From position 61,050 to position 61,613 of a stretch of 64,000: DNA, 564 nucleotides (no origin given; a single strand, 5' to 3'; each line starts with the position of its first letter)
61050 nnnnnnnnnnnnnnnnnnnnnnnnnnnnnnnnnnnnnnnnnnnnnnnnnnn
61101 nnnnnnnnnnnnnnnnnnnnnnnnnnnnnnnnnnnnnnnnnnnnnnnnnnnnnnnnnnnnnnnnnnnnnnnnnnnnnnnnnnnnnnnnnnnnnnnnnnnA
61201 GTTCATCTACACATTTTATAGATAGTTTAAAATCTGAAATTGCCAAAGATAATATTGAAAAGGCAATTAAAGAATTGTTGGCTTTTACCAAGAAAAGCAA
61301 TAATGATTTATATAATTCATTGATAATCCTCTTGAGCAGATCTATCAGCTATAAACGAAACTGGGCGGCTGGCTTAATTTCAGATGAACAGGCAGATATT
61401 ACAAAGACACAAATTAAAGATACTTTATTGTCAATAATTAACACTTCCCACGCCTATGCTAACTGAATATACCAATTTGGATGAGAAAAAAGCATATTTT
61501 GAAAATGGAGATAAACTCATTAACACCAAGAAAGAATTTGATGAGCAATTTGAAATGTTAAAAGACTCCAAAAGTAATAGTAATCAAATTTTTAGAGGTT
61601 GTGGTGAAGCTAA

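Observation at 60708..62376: Candidate new two-gene defence system: TIR-domain protein translationally coupled to an FRG-domain protein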

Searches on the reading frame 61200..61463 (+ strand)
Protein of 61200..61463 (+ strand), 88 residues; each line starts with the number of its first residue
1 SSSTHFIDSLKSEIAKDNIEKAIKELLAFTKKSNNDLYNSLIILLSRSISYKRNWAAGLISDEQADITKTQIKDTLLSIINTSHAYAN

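Call 55: find_homologous_proteins(query=A2, max_evalue=0.001)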
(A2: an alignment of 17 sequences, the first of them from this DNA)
Query A2 (17 sequences) (86 aa, profile of the alignment): 1 proteins with E <= 0.001 among 390 candidates.
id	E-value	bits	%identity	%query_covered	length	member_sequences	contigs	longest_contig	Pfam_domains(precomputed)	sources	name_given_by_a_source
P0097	2.5e-6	45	18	88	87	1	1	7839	PF19964.6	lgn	-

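Call 72: search_protein_representatives(alignment_id=A3)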
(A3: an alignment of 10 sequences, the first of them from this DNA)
Query: 10 sequences, 87 profile positions. Proteins with E-value up to 0.001 (for the whole library): 4000; up to 1e-10: 113; up to 1e-30: 1. The best 150 are listed.
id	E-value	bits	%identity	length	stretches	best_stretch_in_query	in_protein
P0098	9.2e-35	134.3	-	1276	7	9-84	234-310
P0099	1.3e-28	114.6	-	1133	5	10-82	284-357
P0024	3.9e-28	113.1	-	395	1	1-86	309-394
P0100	8.1e-27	108.8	-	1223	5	6-85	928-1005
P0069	1.3e-26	108.2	-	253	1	2-87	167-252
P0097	8.9e-24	99.1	-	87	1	8-86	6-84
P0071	1.6e-23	98.3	-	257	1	4-87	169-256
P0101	1.9e-23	98.1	-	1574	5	8-83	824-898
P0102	2.4e-22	94.5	-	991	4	6-81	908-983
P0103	2.9e-22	94.3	-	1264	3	8-85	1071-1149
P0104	5.1e-22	93.5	-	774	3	9-84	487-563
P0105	1.7e-21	91.8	-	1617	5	13-79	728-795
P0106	6.2e-21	90.0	-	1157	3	23-81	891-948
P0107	1.9e-20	88.5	-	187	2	8-78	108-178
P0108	4.2e-20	87.3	-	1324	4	8-84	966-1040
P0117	1.5e-14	69.6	-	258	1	4-83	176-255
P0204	9.7e-11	57.3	-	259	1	7-84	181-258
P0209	1.2e-10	57.0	-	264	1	5-84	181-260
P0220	1.9e-10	56.4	-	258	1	3-84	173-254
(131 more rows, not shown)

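Call 76: search_protein_families(library=pfam, alignment_id=A5, max_evalue=0.0001)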
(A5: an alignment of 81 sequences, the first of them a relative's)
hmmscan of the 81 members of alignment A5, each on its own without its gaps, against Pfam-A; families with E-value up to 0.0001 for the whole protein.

A. member 1, P0107 (187 aa): 1 family
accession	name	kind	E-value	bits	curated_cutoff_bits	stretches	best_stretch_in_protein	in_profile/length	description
PF19964.5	EAD11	-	2.3e-37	127.3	26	2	3-79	2-77/80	Effector-associated domain 11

B. families by the number of members that match (of 81 scanned): 22 families
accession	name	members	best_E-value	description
PF19964.5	EAD11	81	2.3e-37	Effector-associated domain 11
PF13676.11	TIR_2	21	2.3e-26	TIR domain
PF01582.25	TIR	16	1.7e-16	TIR domain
PF12770.12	CHAT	4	3.3e-09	CHAT domain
PF08937.16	ThsB_TIR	4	4.1e-07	Thoeris protein ThsB, TIR-like domain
PF01048.26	PNP_UDP_1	3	2.3e-22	Phosphorylase superfamily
PF11901.14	DM9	2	1.9e-24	DM9 repeat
PF13365.12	Trypsin_2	2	5.6e-24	Trypsin-like peptidase domain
PF09603.15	Fib_succ_major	2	5.9e-18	Fibrobacter succinogenes major domain (Fib_succ_major)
PF13289.12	SIR2_2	2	1.6e-11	SIR2-like domain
PF00071.28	Ras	1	3.8e-27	Ras family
PF08477.19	Roc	1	2.8e-20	Ras of Complex, Roc, domain of DAPkinase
PF00656.27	Peptidase_C14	1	1.3e-17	Caspase domain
PF19995.5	iSTAND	1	1.6e-16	inactive STAND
PF00211.25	Guanylate_cyc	1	1.4e-14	Adenylate and Guanylate cyclase catalytic domain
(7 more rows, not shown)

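Call 77: search_protein_families(library=pfam, alignment_id=A6, max_evalue=0.0001)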
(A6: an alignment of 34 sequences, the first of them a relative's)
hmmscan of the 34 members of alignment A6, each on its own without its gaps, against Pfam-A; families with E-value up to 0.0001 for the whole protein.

A. member 1, P0098 (1276 aa): 1 family
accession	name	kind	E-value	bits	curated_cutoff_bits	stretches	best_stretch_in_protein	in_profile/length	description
PF19964.5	EAD11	-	8.6e-67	221.5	26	6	233-309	4-79/80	Effector-associated domain 11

B. families by the number of members that match (of 34 scanned): 31 families (the first 25 are shown)
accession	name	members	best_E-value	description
PF19964.5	EAD11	34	4.6e-72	Effector-associated domain 11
PF13676.11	TIR_2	8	1.1e-22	TIR domain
PF13191.12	AAA_16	6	7.9e-10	AAA ATPase domain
PF00656.27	Peptidase_C14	5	1.3e-15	Caspase domain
PF20703.3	nSTAND1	4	1.6e-32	Novel STAND NTPase 1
PF00072.30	Response_reg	3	1.9e-14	Response regulator receiver domain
PF07693.20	KAP_NTPase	2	1.7e-27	KAP family P-loop domain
PF05729.18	NACHT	2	1.5e-14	NACHT domain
PF13365.12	Trypsin_2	2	1.7e-11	Trypsin-like peptidase domain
PF13855.12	LRR_8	2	2.1e-11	Leucine rich repeat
PF12799.13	LRR_4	2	8.2e-11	Leucine Rich repeats (2 copies)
PF16095.11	COR-A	1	1.5e-40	C-terminal of Roc, COR-A domain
PF00082.27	Peptidase_S8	1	4.5e-32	Subtilase family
PF25497.1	COR-B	1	1.3e-25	C-terminal of Roc, COR-B domain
PF08477.19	Roc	1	2.5e-20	Ras of Complex, Roc, domain of DAPkinase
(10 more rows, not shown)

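Call 79: find_encoding_contigs(protein=P0117, flank=6000, max_places=3)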
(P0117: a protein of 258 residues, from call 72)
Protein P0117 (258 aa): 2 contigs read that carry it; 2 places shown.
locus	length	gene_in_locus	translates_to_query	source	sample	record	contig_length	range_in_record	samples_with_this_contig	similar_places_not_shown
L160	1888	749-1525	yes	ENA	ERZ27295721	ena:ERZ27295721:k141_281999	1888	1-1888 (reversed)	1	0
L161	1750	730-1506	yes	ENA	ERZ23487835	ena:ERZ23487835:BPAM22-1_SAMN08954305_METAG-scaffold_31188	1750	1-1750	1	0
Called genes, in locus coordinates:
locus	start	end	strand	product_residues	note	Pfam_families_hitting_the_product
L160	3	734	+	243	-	?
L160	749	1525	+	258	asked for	PF01582:TIR (weak), PF13676:TIR_2, PF19964:EAD11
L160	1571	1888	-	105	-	?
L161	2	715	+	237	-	?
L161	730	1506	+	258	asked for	PF01582:TIR (weak), PF13676:TIR_2, PF19964:EAD11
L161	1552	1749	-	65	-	?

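Call 80: find_encoding_contigs(protein=P0204, flank=6000, max_places=3)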
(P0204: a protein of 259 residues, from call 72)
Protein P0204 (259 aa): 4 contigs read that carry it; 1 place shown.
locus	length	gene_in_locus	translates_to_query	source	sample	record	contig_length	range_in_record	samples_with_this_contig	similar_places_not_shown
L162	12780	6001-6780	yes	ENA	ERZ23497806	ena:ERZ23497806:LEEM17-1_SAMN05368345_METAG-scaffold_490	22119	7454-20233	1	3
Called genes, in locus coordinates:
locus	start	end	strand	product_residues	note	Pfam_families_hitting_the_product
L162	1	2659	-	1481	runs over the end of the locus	-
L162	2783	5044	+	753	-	PF13289:SIR2_2 (weak)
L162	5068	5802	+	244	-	-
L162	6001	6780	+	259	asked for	PF13676:TIR_2, PF19964:EAD11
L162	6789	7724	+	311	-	PF08867:FRG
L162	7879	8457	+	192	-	-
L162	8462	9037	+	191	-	PF00293:NUDIX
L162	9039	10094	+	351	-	PF01661:Macro (weak)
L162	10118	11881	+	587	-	PF01734:Patatin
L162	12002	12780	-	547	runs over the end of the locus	PF13585:CHU_C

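Call 82: search_protein_families(library=pfam, proteins=[L160:3-731:+], max_evalue=0.01)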
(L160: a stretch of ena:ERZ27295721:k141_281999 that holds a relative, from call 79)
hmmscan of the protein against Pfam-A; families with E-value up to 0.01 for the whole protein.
L160:3-731:+ (243 aa): 5 families
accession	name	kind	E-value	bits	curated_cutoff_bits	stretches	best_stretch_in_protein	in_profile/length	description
PF18181.6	SLATT_1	-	9.4e-33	113.3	26.3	1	110-231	1-122/122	SMODS and SLOG-associating 2TM effector domain 1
PF18184.6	SLATT_3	-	1e-28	101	26.3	1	7-107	55-155/155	SMODS and SLOG-associating 2TM effector domain 3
PF14015.11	DUF4231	-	2.3e-09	38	24.7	1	15-54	59-98/103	Protein of unknown function (DUF4231)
PF20990.2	DUF2207_C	-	0.0039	17.4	33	1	59-188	72-194/247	Predicted membrane protein (DUF2207) C-terminal domain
PF23531.1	Microp_apicomplexa_17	-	0.0061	17.5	27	0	69-129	19-79/110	Apicomplexa microprotein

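Call 84: find_encoding_contigs(protein=P0220, flank=6000, max_places=3)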
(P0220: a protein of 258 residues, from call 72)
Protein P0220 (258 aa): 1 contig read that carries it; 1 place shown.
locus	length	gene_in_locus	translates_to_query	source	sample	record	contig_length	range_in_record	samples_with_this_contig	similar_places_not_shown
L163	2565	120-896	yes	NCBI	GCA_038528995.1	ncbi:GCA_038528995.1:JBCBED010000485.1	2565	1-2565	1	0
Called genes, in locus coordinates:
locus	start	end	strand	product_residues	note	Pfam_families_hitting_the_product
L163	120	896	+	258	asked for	PF01582:TIR, PF13676:TIR_2, PF19964:EAD11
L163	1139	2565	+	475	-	PF01510:Amidase_2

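Call 85: find_encoding_contigs(protein=P0209, flank=6000, max_places=3)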
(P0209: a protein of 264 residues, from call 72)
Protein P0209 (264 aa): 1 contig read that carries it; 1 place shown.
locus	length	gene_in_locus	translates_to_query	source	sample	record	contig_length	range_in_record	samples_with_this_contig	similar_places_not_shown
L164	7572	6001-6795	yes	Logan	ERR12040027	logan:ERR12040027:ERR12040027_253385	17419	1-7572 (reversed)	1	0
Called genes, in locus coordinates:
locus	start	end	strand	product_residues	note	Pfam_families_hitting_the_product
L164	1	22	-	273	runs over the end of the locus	PF02673:BacA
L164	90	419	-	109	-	PF11297:DUF3098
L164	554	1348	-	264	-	PF00657:Lipase_GDSL, PF13472:Lipase_GDSL_2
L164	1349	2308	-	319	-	PF05154:TM2, PF09851:SHOCT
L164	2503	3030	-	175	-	PF00188:CAP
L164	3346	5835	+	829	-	PF13620:CarboxypepD_reg, PF13715:CarbopepD_reg_2, PF07715:Plug, PF00593:TonB_dep_Rec_b-barrel, PF14905:OMP_b-brl_3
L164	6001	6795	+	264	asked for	PF01582:TIR, PF13676:TIR_2, PF19964:EAD11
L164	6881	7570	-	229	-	?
